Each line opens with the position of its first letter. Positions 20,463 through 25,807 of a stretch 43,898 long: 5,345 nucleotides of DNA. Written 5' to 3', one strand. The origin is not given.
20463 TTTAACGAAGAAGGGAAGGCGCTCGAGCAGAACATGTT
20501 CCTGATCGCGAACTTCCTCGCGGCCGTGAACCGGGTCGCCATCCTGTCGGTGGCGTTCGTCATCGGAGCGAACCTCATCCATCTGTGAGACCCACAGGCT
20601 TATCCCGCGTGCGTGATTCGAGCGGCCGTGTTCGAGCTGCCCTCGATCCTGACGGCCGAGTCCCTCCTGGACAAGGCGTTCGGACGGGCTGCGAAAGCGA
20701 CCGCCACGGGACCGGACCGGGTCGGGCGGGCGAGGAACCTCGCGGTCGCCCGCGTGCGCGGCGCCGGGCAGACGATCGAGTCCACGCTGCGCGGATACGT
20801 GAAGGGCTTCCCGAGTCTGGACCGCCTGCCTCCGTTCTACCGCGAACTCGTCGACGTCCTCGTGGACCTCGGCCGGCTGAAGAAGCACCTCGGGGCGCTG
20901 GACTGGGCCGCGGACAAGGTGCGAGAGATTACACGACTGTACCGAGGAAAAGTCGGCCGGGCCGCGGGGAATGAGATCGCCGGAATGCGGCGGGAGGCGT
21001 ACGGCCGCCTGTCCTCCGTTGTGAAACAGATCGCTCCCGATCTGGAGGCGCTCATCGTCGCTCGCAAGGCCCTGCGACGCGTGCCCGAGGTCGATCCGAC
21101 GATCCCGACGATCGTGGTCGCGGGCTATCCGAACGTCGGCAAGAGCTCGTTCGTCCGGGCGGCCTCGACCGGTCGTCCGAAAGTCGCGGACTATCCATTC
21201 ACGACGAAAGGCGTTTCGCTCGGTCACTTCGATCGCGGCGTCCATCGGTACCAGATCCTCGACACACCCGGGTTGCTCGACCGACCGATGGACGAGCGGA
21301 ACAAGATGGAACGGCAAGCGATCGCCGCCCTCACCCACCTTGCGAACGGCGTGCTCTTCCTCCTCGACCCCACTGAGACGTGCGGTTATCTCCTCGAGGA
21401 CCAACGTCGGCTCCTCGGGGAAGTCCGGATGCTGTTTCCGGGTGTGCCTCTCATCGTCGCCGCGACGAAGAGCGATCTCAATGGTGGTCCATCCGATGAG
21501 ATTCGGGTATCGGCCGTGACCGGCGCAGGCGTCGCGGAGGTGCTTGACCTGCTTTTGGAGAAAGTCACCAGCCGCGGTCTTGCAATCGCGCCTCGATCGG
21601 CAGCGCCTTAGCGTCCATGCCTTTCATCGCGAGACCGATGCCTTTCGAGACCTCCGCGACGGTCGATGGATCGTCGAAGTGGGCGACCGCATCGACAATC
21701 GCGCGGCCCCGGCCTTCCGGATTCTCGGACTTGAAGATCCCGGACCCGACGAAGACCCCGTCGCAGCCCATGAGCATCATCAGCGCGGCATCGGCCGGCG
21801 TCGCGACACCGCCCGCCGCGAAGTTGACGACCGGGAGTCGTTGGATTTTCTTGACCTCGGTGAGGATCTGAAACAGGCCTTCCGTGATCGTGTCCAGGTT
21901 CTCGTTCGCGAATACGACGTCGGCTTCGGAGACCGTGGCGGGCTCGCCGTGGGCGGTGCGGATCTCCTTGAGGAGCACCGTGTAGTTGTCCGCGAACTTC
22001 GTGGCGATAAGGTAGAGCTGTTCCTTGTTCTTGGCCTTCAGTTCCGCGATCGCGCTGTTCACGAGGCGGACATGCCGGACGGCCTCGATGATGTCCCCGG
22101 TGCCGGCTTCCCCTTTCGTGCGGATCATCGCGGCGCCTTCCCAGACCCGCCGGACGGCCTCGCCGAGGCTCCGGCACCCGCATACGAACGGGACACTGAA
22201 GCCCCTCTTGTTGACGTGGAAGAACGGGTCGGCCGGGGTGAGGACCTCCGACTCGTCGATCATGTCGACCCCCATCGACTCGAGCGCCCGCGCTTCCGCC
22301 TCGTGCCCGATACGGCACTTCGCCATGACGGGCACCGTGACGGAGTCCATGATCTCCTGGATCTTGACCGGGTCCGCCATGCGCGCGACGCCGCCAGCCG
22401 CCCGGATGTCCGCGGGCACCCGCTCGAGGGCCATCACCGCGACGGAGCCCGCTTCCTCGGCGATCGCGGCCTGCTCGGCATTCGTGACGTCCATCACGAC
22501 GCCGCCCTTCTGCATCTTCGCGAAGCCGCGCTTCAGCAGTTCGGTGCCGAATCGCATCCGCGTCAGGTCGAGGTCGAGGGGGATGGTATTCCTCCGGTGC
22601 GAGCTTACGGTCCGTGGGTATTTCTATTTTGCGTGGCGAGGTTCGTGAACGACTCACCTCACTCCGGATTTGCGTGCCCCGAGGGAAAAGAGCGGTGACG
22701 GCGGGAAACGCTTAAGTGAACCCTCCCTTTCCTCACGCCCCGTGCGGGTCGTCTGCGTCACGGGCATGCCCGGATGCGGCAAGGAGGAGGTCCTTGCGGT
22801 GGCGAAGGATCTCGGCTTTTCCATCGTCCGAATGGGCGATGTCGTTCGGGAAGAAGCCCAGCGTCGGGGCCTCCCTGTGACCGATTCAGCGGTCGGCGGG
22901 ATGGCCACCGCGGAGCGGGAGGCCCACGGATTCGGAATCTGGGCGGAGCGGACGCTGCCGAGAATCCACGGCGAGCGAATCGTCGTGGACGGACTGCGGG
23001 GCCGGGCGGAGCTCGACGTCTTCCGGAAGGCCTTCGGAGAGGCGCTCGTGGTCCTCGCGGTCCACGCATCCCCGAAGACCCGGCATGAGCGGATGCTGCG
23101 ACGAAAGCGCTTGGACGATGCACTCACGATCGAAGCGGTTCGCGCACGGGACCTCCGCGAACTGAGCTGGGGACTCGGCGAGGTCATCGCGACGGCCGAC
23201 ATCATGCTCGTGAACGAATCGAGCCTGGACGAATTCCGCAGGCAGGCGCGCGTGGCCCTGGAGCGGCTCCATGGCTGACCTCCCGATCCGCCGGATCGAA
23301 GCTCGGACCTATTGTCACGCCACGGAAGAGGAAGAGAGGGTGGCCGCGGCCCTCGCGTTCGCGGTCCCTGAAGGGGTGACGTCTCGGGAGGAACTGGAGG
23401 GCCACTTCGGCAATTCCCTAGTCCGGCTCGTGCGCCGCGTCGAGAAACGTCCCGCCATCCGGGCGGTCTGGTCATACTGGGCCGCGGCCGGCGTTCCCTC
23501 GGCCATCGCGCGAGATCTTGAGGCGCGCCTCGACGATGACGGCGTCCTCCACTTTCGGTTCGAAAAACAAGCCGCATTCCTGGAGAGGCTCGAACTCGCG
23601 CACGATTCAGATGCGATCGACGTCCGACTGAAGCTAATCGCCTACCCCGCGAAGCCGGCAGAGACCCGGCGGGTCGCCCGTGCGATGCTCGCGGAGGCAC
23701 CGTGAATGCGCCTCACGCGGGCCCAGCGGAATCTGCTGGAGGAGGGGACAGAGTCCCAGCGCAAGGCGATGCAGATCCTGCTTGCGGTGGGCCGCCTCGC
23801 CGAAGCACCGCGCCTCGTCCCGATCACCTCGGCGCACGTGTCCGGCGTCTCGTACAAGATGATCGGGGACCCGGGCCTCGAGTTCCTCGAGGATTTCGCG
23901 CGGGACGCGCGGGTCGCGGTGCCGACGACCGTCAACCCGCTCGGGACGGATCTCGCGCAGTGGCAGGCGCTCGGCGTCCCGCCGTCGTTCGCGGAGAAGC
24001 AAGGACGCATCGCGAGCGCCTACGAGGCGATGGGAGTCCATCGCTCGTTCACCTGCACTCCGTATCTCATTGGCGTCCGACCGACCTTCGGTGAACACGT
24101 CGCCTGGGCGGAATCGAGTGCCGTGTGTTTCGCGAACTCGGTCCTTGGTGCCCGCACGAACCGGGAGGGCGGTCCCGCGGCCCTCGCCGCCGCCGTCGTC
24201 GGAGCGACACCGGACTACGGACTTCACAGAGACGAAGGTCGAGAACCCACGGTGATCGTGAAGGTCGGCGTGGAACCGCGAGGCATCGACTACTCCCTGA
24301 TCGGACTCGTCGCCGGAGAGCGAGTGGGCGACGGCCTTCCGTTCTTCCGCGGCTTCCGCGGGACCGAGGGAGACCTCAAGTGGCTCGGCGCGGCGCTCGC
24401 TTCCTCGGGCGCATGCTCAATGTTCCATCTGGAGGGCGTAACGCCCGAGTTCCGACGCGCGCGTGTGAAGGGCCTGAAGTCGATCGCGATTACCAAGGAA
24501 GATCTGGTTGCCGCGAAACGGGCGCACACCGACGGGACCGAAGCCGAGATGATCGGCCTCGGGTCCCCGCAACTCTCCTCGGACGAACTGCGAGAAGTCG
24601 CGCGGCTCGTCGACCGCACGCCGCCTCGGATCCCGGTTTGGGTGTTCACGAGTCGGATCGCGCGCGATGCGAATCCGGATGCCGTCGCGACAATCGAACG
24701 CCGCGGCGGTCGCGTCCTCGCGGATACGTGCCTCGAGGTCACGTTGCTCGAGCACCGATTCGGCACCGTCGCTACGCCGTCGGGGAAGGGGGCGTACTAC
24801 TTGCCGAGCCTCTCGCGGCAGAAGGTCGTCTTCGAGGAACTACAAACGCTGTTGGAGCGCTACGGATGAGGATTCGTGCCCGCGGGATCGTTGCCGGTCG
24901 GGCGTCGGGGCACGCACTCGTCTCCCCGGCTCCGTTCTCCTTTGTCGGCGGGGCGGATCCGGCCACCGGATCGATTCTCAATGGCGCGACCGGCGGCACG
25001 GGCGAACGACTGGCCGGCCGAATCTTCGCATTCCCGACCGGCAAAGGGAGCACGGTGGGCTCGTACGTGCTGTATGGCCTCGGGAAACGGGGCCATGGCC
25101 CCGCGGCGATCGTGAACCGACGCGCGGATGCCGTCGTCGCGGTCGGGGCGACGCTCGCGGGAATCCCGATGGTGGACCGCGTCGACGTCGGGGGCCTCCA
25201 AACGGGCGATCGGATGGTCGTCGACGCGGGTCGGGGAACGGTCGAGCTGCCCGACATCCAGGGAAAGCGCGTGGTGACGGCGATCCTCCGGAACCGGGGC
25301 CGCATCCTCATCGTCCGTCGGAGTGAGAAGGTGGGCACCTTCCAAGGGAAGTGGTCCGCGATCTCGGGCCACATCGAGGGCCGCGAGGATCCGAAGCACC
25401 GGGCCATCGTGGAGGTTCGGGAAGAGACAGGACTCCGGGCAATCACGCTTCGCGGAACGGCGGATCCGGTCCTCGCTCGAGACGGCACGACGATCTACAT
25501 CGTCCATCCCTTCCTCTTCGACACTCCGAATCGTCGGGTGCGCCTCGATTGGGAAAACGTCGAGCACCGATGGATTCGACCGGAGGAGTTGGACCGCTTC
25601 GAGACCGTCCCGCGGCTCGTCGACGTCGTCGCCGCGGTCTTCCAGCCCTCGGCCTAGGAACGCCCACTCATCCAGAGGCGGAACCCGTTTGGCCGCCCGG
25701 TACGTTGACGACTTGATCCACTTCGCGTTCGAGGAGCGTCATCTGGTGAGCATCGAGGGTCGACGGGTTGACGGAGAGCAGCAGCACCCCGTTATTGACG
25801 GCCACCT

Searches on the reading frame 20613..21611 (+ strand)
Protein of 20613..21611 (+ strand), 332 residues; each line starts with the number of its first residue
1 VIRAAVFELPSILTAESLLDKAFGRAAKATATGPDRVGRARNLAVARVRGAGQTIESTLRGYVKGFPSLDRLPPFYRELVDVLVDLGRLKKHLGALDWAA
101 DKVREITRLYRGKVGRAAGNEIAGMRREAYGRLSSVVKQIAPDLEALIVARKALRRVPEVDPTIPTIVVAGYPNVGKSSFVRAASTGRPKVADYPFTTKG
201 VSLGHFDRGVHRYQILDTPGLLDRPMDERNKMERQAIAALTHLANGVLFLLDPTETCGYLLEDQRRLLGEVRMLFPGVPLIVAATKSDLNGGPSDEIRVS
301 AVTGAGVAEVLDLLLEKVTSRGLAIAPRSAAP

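Call 40: search_protein_families(library=pfam, proteins=[window:20613-21611:+], max_evalue=0.001)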
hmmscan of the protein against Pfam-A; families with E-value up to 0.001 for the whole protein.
window:20613-21611:+ (332 aa): 4 families
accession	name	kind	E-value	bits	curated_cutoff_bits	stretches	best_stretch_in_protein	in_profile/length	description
PF17835.6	NOG1_N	-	5.9e-34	117.9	22.9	1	9-161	4-160/160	NOG1 N-terminal helical domain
PF06858.20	NOG1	-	1.3e-19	70.2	27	1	231-288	1-58/58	Nucleolar GTP-binding protein 1 (NOG1)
PF01926.29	MMR_HSR1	-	3.3e-18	66.3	21.9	1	166-256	1-88/113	50S ribosome-binding GTPase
PF02421.24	FeoB_N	-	3.4e-07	30.4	27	1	166-223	2-59/156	Ferrous iron transport protein B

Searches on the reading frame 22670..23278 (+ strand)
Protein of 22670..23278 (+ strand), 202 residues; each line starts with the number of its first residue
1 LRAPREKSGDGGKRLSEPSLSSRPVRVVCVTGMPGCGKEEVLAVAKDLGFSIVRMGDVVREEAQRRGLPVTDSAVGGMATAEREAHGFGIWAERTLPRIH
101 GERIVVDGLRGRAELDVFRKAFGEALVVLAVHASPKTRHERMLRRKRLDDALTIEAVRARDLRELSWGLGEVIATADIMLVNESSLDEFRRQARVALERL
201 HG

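Call 40: search_protein_families(library=pfam, proteins=[window:22670-23278:+], max_evalue=0.001)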
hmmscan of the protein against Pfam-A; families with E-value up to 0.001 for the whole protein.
window:22670-23278:+ (202 aa): 2 families
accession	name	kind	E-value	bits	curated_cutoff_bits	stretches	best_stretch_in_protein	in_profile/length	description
PF13207.12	AAA_17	-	1.4e-14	54.9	27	1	31-155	1-133/136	AAA domain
PF13238.12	AAA_18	-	1.2e-09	39.2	29.4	1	28-147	1-113/128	AAA domain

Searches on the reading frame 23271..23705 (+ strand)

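Call 40: search_protein_families(library=pfam, proteins=[window:23271-23705:+], max_evalue=0.001)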
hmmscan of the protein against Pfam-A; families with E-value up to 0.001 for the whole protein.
window:23271-23705:+ (144 aa): 2 families
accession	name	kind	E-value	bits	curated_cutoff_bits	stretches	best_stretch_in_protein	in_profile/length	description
PF01877.22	RNA_binding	-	9e-26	91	26.9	1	8-121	1-119/120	RNA binding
PF13328.12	HD_4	-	0.00033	20.9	27.2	1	20-66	37-83/156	HD domain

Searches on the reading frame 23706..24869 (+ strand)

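Call 40: search_protein_families(library=pfam, proteins=[window:23706-24869:+], max_evalue=0.001)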
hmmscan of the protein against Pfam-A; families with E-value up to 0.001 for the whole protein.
window:23706-24869:+ (387 aa): 1 family
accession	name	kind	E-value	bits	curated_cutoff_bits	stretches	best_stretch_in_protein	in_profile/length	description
PF04412.18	AcnX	-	2e-130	435.6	31.5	1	1-383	1-399/400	Aconitase X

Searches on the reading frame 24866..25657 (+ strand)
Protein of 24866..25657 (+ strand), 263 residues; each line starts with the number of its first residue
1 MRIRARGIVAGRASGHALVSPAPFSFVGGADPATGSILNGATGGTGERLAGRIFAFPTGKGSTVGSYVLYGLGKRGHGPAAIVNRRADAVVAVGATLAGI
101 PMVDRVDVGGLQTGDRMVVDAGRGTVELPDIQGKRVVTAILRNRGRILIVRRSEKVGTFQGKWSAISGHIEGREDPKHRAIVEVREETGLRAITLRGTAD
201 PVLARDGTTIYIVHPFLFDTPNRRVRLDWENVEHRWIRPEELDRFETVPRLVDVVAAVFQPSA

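Call 40: search_protein_families(library=pfam, proteins=[window:24866-25657:+], max_evalue=0.001)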
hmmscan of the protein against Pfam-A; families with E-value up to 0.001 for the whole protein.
window:24866-25657:+ (263 aa): 3 families
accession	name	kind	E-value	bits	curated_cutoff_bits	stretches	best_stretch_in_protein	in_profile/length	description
PF01989.23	AcnX_swivel_put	-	7.9e-26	90.1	27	1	24-103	1-80/80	Aconitase X swivel domain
PF00293.34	NUDIX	-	9.2e-13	48.8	21.1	1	136-250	5-126/134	NUDIX domain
PF14815.12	NUDIX_4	-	4.4e-05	23.7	35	1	138-246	2-102/113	NUDIX domain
